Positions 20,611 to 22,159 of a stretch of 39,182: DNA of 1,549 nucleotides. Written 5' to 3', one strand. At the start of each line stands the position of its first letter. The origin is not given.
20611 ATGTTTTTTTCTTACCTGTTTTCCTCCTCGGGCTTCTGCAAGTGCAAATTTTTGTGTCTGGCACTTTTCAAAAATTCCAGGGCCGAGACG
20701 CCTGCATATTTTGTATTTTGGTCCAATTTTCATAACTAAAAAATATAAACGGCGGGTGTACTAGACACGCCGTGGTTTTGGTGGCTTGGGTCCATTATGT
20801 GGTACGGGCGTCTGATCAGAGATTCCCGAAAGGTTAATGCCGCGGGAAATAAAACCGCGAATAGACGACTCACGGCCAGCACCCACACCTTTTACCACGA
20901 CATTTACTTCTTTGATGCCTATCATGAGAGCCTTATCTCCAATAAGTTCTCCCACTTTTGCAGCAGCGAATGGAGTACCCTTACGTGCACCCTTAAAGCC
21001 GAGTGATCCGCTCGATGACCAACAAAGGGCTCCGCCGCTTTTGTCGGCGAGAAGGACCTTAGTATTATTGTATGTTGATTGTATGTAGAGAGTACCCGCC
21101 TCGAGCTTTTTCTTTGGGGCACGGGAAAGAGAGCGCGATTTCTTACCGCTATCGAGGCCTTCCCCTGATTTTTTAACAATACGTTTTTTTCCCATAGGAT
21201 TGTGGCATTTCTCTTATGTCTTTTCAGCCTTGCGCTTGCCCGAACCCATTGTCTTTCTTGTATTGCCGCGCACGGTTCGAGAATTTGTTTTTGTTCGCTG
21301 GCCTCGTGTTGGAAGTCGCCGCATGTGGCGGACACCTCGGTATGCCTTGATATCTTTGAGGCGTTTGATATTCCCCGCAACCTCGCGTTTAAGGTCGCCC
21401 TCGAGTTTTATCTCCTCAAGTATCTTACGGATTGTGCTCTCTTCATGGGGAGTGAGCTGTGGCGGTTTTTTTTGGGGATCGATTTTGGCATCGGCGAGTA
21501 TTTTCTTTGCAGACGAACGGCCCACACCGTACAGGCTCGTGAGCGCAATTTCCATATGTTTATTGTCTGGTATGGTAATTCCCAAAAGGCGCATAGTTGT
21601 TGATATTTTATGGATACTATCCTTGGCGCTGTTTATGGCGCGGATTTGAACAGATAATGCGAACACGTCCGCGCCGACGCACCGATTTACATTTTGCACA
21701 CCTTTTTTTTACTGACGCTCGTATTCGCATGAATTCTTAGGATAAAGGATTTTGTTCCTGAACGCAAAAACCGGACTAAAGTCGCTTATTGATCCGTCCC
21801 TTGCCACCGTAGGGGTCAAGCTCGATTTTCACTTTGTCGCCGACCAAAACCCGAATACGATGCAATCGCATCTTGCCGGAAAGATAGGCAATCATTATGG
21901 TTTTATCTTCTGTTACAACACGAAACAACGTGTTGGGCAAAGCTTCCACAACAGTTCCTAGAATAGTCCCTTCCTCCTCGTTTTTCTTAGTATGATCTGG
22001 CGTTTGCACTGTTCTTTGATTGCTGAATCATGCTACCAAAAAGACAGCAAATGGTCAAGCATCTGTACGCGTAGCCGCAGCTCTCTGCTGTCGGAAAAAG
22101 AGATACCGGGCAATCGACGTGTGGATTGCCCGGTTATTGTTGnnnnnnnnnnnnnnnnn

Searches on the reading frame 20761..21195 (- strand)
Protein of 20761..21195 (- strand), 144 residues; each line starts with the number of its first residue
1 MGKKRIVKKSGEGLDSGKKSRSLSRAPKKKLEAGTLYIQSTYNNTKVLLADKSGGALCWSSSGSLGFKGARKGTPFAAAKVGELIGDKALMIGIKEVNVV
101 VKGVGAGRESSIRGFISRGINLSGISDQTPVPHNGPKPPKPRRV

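Call 8: search_protein_families(library=pfam, proteins=[window:20761-21195:-], max_evalue=0.01)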
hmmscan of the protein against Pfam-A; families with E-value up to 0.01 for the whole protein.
window:20761-21195:- (144 aa): 1 family
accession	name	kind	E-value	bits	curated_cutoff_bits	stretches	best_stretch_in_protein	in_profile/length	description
PF00411.24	Ribosomal_S11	-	9.1e-30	103.8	25.1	1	34-143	1-110/110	Ribosomal protein S11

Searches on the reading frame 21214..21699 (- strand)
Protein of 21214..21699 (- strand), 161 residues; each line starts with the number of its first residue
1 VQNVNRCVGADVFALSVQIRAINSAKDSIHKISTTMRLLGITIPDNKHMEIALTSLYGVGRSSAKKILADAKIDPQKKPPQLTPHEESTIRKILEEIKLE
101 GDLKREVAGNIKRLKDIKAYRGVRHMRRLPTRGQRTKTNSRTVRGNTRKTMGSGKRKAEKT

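Call 89: search_protein_families(library=pfam, proteins=[window:21214-21699:-], max_evalue=0.01)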
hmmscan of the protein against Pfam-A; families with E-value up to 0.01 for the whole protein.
window:21214-21699:- (161 aa): 1 family
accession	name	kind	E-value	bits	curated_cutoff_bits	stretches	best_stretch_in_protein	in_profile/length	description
PF00416.27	Ribosomal_S13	-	2.3e-27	96.4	31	1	37-142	1-128/128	Ribosomal protein S13/S18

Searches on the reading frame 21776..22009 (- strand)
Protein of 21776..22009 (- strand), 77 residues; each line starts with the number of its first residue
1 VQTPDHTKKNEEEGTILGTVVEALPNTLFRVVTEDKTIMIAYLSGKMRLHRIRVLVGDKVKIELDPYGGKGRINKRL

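Call 8: search_protein_families(library=pfam, proteins=[window:21776-22009:-], max_evalue=0.01)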
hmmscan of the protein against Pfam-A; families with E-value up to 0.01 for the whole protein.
window:21776-22009:- (77 aa): 2 families
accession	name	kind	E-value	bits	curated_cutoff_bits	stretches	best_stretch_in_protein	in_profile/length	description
PF01176.25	eIF-1a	-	4.9e-19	68.2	30.2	1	15-76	2-64/64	Translation initiation factor 1A / IF-1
PF16745.11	RsgA_N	-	2.5e-05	24.4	27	1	27-65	10-47/54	RsgA N-terminal domain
